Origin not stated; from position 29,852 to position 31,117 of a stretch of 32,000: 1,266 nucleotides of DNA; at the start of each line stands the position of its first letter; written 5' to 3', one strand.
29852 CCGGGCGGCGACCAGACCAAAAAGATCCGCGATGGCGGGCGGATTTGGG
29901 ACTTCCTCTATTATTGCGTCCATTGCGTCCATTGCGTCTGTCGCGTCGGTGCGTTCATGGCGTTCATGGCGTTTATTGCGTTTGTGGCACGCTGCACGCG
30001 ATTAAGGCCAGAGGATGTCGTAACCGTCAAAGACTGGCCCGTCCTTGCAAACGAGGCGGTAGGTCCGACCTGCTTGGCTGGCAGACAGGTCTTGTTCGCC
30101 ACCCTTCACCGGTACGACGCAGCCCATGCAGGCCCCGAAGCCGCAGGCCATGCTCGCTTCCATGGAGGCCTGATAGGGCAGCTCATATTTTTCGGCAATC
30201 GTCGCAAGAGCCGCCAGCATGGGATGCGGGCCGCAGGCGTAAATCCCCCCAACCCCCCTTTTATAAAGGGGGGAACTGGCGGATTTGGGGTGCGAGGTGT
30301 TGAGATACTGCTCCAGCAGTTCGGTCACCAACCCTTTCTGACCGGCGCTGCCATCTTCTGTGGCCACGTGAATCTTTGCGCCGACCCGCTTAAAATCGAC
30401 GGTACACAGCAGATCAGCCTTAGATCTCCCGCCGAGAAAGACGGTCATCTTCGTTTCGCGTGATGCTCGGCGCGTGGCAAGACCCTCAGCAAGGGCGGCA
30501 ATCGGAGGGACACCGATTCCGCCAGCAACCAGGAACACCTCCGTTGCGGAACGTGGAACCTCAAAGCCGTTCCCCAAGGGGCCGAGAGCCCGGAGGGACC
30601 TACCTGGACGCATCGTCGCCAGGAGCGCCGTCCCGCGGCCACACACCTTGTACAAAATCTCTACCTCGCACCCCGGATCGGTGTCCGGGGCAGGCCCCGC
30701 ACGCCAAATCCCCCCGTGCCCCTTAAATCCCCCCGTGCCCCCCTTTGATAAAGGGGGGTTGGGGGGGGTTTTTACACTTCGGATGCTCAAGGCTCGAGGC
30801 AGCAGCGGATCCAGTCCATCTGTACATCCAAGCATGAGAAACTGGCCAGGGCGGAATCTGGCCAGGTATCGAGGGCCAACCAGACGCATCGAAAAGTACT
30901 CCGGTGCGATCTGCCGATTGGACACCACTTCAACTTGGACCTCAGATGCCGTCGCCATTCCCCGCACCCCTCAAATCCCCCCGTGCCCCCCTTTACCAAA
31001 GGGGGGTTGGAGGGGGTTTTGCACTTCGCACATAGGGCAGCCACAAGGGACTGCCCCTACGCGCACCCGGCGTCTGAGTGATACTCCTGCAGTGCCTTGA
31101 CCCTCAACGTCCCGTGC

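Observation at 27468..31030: G-run palindromic ~65-bp element that inserts in-frame into coding sequence: twice inside pyrK (opposite orientations) and as the C-terminal tail of pabC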

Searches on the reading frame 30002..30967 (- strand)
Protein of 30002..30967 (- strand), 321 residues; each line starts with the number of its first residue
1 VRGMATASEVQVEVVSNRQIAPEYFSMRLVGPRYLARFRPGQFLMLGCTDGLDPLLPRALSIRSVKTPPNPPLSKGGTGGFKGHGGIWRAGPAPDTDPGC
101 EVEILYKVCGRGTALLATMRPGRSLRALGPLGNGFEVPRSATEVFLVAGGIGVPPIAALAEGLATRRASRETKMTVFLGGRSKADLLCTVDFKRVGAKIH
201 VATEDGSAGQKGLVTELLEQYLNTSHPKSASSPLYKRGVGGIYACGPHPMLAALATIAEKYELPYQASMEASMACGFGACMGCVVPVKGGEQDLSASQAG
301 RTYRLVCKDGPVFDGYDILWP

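Call 5: search_protein_families(library=pfam, proteins=[window:30002-30967:-])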
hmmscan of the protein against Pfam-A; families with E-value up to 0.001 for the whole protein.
window:30002-30967:- (321 aa): 2 families
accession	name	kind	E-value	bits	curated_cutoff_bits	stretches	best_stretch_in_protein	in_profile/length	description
PF10418.14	DHODB_Fe-S_bind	-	5e-14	52.2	23.9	1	270-318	1-40/41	Iron-sulfur cluster binding domain of dihydroorotate dehydrogenase B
PF00175.26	NAD_binding_1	-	2.6e-08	34.9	22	1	146-253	1-106/109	Oxidoreductase NAD-binding domain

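Call 9: find_homologous_proteins(query=window:30002-30967:-)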
Query window:30002-30967:- (321 aa): 4656 proteins with E <= 0.001 among 8000 candidates; the best 120 are listed.
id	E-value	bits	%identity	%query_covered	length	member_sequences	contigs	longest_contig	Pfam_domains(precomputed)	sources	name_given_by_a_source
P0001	1.0e-211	720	100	99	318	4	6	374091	PF10418.15,PF00175.27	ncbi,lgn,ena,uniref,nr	ncbi:dihydroorotate dehydrogenase electron transfer subunit [Candidatus Methylomirabilis limnetica]|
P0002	4.5e-195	665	93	99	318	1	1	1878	PF10418.15,PF00175.27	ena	-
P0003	1.7e-187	641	85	99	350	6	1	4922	PF10418.15,PF00175.27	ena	-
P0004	1.9e-169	581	85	98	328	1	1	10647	PF10418.15,PF00175.27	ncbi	-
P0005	1.3e-165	569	83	99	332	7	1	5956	PF10418.15,PF00175.27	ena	-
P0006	7.7e-158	543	80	99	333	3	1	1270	PF10418.15,PF00175.27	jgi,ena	-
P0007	1.3e-157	542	81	99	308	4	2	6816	PF10418.15,PF00175.27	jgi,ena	-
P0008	2.9e-157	541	80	99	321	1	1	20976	PF10418.15,PF00175.27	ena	-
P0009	4.8e-156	537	80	99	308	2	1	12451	PF10418.15,PF00175.27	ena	-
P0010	1.1e-154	533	79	99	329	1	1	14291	PF10418.15,PF00175.27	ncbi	-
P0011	2.0e-152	525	77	99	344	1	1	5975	PF10418.15,PF00175.27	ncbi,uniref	ncbi:dihydroorotate dehydrogenase electron transfer subunit [Candidatus Methylomirabilis sp.]|uniref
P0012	6.1e-139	481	73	99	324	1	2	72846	PF10418.15,PF00175.27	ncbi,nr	ncbi:MAG: dihydroorotate dehydrogenase electron transfer subunit [candidate division NC10 bacterium]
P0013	1.9e-137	476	73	98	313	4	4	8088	PF10418.15,PF00175.27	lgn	-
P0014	8.3e-134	464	74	99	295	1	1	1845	PF10418.15,PF00175.27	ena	-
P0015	1.0e-132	461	72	99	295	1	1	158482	PF10418.15,PF00175.27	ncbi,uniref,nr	ncbi:dihydroorotate dehydrogenase electron transfer subunit [Candidatus Methylomirabilis sp.]|uniref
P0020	4.5e-122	426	67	98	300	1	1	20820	PF10418.15,PF00175.27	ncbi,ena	-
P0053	5.1e-115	402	64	99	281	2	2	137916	PF10418.15,PF00175.27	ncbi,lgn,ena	-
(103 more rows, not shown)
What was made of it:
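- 30002..30958 (-): pyrK (dihydroorotate dehydrogenase B, electron-transfer subunit), 318 aa as annotated. Carries R2 and R3. Methylomirabilis limnetica (call 9).
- On Rickettsia palindromic elements: The host is NC10 (call 9).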

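Call 19: find_encoding_contigs(protein=P0001, flank=10000, max_places=3)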
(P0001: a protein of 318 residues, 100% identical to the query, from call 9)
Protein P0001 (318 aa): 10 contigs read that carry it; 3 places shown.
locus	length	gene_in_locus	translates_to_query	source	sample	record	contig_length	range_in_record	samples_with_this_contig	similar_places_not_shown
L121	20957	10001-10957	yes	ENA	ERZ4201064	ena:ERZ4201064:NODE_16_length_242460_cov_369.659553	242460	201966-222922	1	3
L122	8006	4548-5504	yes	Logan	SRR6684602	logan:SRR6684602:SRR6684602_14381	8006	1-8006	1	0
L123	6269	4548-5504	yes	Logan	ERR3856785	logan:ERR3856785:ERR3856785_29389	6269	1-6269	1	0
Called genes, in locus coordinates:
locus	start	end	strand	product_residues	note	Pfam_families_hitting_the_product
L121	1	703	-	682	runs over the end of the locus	PF22745:Nlig-Ia, PF01653:DNA_ligase_aden, PF03120:OB_DNA_ligase, PF03119:DNA_ligase_ZBD, PF14520:HHH_5 (faint), PF12826:HHH_2, PF00533:BRCT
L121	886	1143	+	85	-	-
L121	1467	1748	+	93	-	-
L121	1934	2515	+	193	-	PF00156:Pribosyltran, PF14681:UPRTase (weak)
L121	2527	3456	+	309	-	PF02729:OTCace_N, PF00185:OTCace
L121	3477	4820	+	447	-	PF01979:Amidohydro_1, PF12890:DHOase, PF07969:Amidohydro_3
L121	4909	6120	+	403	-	PF00988:CPSase_sm_chain, PF00117:GATase, PF07722:Peptidase_C26 (faint)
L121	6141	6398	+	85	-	PF14076:DUF4258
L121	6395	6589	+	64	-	PF10049:DUF2283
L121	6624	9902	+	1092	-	PF25596:CPSase_L_D1, PF01071:GARS_A (faint), PF02786:CPSase_L_D2, PF02787:CPSase_L_D3, PF25596:CPSase_L_D1, PF02786:CPSase_L_D2, PF15632:ATPgrasp_Ter (weak), PF02142:MGS, +5 more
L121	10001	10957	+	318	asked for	PF00175:NAD_binding_1, PF10418:DHODB_Fe-S_bind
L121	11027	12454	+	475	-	PF04715:, PF00425:Chorismate_bind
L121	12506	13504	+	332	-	PF01063:Aminotran_4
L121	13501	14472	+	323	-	PF01180:DHO_dh, PF01207:Dus (faint), PF03060:NMO (weak)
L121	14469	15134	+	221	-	PF00633:HHH (faint), PF00730:HhH-GPD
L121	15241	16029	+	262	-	PF13743:Thioredoxin_5 (faint), PF13098:Thioredoxin_2 (weak), PF13462:Thioredoxin_4, PF01323:DSBA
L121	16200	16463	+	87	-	PF04014:MazE_antitoxin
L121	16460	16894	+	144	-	PF01850:PIN, PF13470:PIN_3 (weak)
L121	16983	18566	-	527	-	PF00528:BPD_transp_1, PF04069:OpuAC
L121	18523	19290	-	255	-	PF00005:ABC_tran, PF13304:AAA_21 (faint)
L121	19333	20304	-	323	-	PF10017:Methyltransf_33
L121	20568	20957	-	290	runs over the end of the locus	PF00528:BPD_transp_1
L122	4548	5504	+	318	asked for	PF00175:NAD_binding_1, PF10418:DHODB_Fe-S_bind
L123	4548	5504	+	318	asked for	PF00175:NAD_binding_1, PF10418:DHODB_Fe-S_bind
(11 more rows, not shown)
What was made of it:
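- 30002..30958 (-): Gene call in L121 (call 19).
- Tried and rejected: Assembly artefact: independent assemblies from separate sequencing runs encode the identical PyrK protein (call 19).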

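Call 20: find_encoding_contigs(protein=P0004, flank=10000, max_places=2)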
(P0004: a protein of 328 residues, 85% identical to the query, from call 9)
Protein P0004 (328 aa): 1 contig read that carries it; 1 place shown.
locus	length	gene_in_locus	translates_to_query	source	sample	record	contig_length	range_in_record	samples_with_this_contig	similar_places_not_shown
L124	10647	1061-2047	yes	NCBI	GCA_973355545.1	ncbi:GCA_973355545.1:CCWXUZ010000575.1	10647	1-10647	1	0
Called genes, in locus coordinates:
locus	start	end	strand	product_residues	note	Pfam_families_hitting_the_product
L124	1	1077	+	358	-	?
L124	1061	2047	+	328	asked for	PF00175:NAD_binding_1, PF10418:DHODB_Fe-S_bind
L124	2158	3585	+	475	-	PF04715:, PF00425:Chorismate_bind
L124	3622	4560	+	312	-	PF01063:Aminotran_4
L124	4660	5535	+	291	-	PF01180:DHO_dh, PF01207:Dus (weak), PF03060:NMO (weak)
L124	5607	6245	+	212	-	PF00730:HhH-GPD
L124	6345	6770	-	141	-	PF05168:HEPN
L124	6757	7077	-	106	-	PF01909:NTP_transf_2, PF18765:Polbeta (weak)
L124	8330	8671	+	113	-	-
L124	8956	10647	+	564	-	?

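Call 21: find_encoding_contigs(protein=P0015, flank=10000, max_places=2)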
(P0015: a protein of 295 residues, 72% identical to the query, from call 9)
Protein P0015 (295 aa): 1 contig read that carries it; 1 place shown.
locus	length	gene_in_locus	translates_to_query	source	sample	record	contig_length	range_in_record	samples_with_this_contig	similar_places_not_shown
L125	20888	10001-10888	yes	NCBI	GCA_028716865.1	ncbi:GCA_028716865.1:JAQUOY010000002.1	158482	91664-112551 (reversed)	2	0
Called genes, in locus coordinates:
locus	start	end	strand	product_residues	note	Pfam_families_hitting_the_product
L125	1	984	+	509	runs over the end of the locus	PF13646:HEAT_2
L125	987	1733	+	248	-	PF03781:FGE-sulfatase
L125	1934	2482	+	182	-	PF00156:Pribosyltran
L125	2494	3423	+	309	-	PF02729:OTCace_N, PF00185:OTCace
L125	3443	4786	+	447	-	PF01979:Amidohydro_1, PF12890:DHOase, PF07969:Amidohydro_3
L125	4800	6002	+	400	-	PF00988:CPSase_sm_chain, PF00117:GATase, PF07722:Peptidase_C26 (faint)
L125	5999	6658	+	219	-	PF01596:Methyltransf_3, PF01135:PCMT, PF13847:Methyltransf_31, PF13578:Methyltransf_24, PF13649:Methyltransf_25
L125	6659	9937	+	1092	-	PF25596:CPSase_L_D1, PF02786:CPSase_L_D2, PF02787:CPSase_L_D3, PF25596:CPSase_L_D1, PF02222:ATP-grasp (weak), PF02786:CPSase_L_D2, PF07478:Dala_Dala_lig_C (weak), PF02142:MGS, +6 more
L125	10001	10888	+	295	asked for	PF00175:NAD_binding_1, PF10418:DHODB_Fe-S_bind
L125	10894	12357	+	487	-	PF04715:, PF00425:Chorismate_bind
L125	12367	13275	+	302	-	PF01063:Aminotran_4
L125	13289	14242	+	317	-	PF01180:DHO_dh, PF01207:Dus (faint)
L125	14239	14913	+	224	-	PF00730:HhH-GPD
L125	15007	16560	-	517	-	PF00528:BPD_transp_1, PF04069:OpuAC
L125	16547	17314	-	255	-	PF00005:ABC_tran, PF13304:AAA_21 (faint)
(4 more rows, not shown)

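Call 51: predict_structure(alignment_id=A2)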
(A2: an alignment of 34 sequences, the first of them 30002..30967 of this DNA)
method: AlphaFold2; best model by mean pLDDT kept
length: 321 residues; sequences in the alignment: 34
mean_pLDDT: 69.4   pTM: 0.66
mean pLDDT of the five models: 69.4, 68.2, 66.0, 65.0, 52.9
residues with pLDDT >= 90: 61; 70-90: 130; 50-70: 45; < 50: 85
segments of 3 or more residues with pLDDT < 50: 1-7, 52-55, 74-96, 272-321
pLDDT, mean of each block of 10 residues (from residue 1): 46 91 85 82 74 57 77 44 34 55 79 81 81 70 88 80 71 90 81 91 94 95 72 65 85 89 79 40 36 43 38 33 32
secondary structure, 60 per line:
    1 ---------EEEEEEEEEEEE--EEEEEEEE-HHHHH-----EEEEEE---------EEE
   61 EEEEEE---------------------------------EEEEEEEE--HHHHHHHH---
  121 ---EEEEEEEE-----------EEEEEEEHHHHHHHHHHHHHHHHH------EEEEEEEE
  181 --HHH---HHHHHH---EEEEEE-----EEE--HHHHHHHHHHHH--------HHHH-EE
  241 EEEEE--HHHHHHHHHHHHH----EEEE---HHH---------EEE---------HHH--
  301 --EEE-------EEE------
elements in order: E10-21 E24-31 H33-37 E43-48 E58-66 E100-107 H110-117 E124-131 E143-149 H150-166 E173-180 H189-194 E198-203 E209-211 H214-225 H234-237 E239-245 H248-260 E265-268 E284-286 E303-305 E313-315
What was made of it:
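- Coil with pLDDT below 50 between strands 58-66 and 100-107; site 2 lies between helix 214-225 and strand 239-245 (call 51). Its model confidence is moderate, pLDDT 65-72, with a short helix (call 51). The site-1 insert is modelled as low-confidence coil (call 51).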

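Call 56: search_solved_structures(query=window:30002-30967:-, show_alignments=2, max_evalue=1e-10)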
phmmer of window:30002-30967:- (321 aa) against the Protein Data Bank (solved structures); distinct sequences matched with E-value up to 1e-10: 5.
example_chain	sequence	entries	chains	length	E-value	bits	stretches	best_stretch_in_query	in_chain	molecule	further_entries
5ksw_B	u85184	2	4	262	1e-26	97.3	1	104-319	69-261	Dihydroorotate dehydrogenase B (NAD(+)), electron transfer subunit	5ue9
1ep3_B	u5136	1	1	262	8.9e-25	91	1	104-316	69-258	DIHYDROOROTATE DEHYDROGENASE B (PYRK SUBUNIT)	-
1ep1_B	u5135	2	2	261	9.7e-25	90.8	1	104-316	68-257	DIHYDROOROTATE DEHYDROGENASE B (PYRK SUBUNIT)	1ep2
4ylf_A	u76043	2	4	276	4.3e-17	65.7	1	103-320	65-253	Dihydroorotate dehydrogenase B (NAD(+)), electron transfer subunit homolog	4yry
5jca_S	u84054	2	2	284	2.2e-13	53.5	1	102-320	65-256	NADH-dependent Ferredoxin:NADP Oxidoreductase (NfnI) subunit beta | NADH-dependent Ferredoxin:NADP Oxidoreductase subunit beta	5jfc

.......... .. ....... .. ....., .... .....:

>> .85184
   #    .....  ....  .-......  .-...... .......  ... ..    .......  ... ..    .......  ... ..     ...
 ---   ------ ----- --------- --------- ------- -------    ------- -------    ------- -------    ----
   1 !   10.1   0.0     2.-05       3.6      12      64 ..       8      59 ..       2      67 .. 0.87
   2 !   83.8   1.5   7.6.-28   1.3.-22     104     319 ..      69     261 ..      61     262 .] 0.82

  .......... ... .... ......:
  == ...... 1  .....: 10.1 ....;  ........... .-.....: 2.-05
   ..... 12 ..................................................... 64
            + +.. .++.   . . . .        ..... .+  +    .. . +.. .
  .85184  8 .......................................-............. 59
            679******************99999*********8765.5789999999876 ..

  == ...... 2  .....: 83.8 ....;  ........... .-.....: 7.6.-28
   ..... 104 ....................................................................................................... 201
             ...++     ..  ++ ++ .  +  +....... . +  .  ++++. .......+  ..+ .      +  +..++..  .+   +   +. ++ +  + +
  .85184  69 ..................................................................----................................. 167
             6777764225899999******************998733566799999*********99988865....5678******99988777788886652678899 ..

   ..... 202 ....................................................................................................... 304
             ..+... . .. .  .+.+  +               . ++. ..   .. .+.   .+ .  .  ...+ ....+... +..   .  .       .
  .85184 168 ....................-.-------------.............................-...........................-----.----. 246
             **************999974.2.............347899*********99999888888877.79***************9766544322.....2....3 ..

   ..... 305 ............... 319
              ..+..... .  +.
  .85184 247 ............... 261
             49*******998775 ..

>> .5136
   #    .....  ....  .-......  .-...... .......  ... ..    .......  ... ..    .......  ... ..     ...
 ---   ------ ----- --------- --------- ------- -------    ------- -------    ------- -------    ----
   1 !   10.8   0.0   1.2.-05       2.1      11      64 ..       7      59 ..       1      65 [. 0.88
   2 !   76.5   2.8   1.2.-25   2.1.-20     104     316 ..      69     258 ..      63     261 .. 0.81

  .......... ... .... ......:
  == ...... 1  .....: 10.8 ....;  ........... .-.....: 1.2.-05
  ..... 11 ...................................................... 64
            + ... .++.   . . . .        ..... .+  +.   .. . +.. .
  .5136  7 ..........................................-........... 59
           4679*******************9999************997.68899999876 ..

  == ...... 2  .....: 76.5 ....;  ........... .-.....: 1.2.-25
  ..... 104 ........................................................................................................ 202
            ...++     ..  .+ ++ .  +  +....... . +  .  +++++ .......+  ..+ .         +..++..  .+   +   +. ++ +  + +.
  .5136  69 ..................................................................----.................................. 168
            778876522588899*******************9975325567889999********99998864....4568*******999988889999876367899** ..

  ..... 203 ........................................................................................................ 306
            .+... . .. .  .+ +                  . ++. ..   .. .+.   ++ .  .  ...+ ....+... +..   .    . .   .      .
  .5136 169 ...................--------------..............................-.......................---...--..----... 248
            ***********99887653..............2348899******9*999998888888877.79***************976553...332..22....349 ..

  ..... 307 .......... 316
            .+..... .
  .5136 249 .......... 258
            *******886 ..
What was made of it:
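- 30241..30286 (-): R2: inverted and partly decayed copy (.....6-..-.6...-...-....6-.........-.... on the + strand). Read as ..................... just before the IYACGP motif of PyrK. The solved L. lactis PyrK has a 13-14-residue gap here (call 56).
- Checked: Inserts versus solved PyrK (L. lactis, 1EP3_B/5KSW_B; call 56).
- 39 versus 9 residues, and a 13-14-residue gap, against solved PyrK (call 56).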

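Call 61: find_encoding_contigs(protein=P0007, flank=6000, max_places=1)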
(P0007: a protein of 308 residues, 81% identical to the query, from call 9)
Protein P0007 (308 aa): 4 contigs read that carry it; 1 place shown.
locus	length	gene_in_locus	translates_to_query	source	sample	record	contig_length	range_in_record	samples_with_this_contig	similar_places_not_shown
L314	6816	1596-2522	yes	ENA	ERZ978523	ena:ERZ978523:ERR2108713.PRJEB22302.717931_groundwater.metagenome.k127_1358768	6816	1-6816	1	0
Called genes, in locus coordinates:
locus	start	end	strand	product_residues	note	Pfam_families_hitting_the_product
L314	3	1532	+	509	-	?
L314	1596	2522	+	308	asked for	PF00175:NAD_binding_1, PF10418:DHODB_Fe-S_bind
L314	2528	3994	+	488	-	PF04715:, PF00425:Chorismate_bind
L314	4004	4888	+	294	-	PF01063:Aminotran_4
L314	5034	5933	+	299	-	PF01180:DHO_dh, PF01207:Dus (faint), PF03060:NMO (weak)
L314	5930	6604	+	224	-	PF00730:HhH-GPD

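Call 62: find_encoding_contigs(protein=P0020, flank=6000, max_places=1)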
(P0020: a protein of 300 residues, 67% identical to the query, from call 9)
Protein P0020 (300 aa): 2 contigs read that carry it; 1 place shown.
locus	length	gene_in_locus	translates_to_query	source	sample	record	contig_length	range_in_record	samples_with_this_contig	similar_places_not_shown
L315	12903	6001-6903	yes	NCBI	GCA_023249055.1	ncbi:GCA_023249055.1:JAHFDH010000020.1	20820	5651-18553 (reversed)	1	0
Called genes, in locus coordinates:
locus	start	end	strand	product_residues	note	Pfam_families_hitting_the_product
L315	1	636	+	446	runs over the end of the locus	PF01979:Amidohydro_1, PF12890:DHOase, PF07969:Amidohydro_3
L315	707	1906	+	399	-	PF00988:CPSase_sm_chain, PF00117:GATase, PF07722:Peptidase_C26 (weak)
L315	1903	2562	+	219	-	PF01596:Methyltransf_3, PF01135:PCMT, PF13847:Methyltransf_31, PF08241:Methyltransf_11 (weak), PF13578:Methyltransf_24, PF13649:Methyltransf_25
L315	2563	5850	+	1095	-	PF25596:CPSase_L_D1, PF02786:CPSase_L_D2, PF02787:CPSase_L_D3, PF25596:CPSase_L_D1, PF02222:ATP-grasp (weak), PF02786:CPSase_L_D2, PF15632:ATPgrasp_Ter (weak), PF02142:MGS, +4 more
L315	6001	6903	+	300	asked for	PF00175:NAD_binding_1, PF10418:DHODB_Fe-S_bind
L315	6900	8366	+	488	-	PF04715:, PF00425:Chorismate_bind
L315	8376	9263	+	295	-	PF01063:Aminotran_4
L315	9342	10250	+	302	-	PF01180:DHO_dh, PF01207:Dus (weak), PF03060:NMO (weak)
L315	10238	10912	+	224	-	PF00633:HHH (faint), PF00730:HhH-GPD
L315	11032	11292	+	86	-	PF04014:MazE_antitoxin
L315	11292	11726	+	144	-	PF01850:PIN, PF13470:PIN_3 (weak)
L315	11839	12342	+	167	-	-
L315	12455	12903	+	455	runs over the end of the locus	PF14365:Neprosin_AP, PF03080:Neprosin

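Call 63: find_encoding_contigs(protein=P0053, flank=6000, max_places=1)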
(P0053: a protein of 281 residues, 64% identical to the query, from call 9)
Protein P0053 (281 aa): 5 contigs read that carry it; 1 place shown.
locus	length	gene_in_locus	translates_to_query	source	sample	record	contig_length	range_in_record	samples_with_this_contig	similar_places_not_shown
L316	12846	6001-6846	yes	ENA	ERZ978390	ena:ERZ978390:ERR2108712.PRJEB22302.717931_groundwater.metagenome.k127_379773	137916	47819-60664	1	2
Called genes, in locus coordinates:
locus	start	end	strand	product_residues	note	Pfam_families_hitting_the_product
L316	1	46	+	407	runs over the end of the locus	PF00988:CPSase_sm_chain, PF00117:GATase, PF07722:Peptidase_C26 (faint)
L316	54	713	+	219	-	PF01596:Methyltransf_3, PF01135:PCMT, PF01209:Ubie_methyltran (weak), PF13847:Methyltransf_31, PF08241:Methyltransf_11 (weak), PF08242:Methyltransf_12 (weak), PF13578:Methyltransf_24, PF13649:Methyltransf_25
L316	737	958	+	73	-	-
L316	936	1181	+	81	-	PF07927:HicA_toxin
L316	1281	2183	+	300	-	PF13091:PLDc_2, PF00614:PLDc (faint)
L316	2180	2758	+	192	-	-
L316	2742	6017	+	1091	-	PF13535:ATP-grasp_4 (faint), PF25596:CPSase_L_D1, PF02786:CPSase_L_D2, PF02787:CPSase_L_D3, PF25596:CPSase_L_D1, PF02786:CPSase_L_D2, PF15632:ATPgrasp_Ter (weak), PF02142:MGS, +3 more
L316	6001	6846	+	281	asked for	PF00175:NAD_binding_1, PF10418:DHODB_Fe-S_bind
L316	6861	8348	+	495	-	PF04715:, PF00425:Chorismate_bind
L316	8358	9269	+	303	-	PF01063:Aminotran_4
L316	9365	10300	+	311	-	PF01180:DHO_dh, PF01207:Dus (faint)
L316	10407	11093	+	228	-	PF00730:HhH-GPD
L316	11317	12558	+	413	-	PF01494:FAD_binding_3, PF03486:HI0933_like (weak), PF05834:Lycopene_cycl (faint), PF07992:Pyr_redox_2 (weak), PF12831:FAD_oxidored (weak), PF13450:NAD_binding_8 (weak)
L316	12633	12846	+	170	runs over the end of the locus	-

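Call 64: find_encoding_contigs(protein=P0012, flank=6000, max_places=1)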
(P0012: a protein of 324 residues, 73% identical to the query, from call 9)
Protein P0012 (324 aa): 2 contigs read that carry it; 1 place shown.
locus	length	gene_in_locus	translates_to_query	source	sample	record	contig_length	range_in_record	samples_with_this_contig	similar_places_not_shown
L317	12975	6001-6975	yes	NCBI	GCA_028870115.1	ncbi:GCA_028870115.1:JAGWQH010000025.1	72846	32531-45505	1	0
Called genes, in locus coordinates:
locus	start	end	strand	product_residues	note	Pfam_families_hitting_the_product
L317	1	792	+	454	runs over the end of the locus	PF01979:Amidohydro_1, PF12890:DHOase, PF07969:Amidohydro_3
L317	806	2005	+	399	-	PF00988:CPSase_sm_chain, PF00117:GATase, PF07722:Peptidase_C26 (faint)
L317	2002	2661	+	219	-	PF01596:Methyltransf_3, PF01135:PCMT, PF13847:Methyltransf_31, PF08241:Methyltransf_11 (weak), PF13578:Methyltransf_24, PF13649:Methyltransf_25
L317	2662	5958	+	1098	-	PF08443:RimK (faint), PF25596:CPSase_L_D1, PF02786:CPSase_L_D2, PF02787:CPSase_L_D3, PF25596:CPSase_L_D1, PF02786:CPSase_L_D2, PF15632:ATPgrasp_Ter (weak), PF02142:MGS, +4 more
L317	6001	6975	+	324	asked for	PF00175:NAD_binding_1 (weak), PF10418:DHODB_Fe-S_bind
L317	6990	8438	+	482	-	PF04715:, PF00425:Chorismate_bind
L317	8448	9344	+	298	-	PF01063:Aminotran_4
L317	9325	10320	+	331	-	PF01180:DHO_dh, PF01207:Dus (faint)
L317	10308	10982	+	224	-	PF00633:HHH (faint), PF00730:HhH-GPD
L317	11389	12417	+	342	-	PF03783:CsgG, PF16539:FlgT_M (weak), PF16538:FlgT_C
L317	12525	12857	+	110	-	-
